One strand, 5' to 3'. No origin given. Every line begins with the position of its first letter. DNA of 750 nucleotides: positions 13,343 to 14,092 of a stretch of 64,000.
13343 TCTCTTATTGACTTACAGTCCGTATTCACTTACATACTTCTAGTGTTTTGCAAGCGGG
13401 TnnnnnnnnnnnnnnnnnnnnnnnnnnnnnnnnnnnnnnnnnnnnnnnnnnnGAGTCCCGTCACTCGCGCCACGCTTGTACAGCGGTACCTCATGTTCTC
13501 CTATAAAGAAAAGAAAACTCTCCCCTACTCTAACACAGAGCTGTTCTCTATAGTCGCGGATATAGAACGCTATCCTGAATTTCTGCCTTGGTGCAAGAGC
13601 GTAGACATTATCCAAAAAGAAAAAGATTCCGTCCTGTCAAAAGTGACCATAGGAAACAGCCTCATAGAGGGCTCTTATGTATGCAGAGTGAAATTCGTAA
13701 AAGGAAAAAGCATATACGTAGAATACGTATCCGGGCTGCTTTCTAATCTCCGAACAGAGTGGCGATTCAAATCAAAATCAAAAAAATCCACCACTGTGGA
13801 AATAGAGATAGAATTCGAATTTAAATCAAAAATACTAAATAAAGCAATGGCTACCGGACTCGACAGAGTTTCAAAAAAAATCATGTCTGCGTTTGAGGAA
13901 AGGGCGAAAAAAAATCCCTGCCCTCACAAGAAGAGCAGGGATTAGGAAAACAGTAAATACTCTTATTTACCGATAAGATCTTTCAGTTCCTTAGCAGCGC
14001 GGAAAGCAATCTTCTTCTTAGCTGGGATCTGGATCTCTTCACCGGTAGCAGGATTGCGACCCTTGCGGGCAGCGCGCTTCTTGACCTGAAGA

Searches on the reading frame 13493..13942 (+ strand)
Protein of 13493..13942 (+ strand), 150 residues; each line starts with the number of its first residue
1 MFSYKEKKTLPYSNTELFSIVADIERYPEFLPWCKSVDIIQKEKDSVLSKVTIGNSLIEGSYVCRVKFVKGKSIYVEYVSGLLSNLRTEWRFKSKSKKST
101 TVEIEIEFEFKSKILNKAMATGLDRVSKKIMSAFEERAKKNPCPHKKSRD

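Call 69: search_protein_families(library=pfam, proteins=[window:13493-13942:+], max_evalue=0.001)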
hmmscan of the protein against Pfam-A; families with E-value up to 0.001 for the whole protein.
window:13493-13942:+ (150 aa): 2 families
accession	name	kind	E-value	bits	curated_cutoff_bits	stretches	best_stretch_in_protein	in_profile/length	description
PF03364.25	Polyketide_cyc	-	3.8e-23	82.5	23.4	1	11-135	2-126/126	Polyketide cyclase / dehydrase and lipid transport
PF10604.15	Polyketide_cyc2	-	4.3e-06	27.5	27.4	1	1-138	1-141/142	Polyketide cyclase / dehydrase and lipid transport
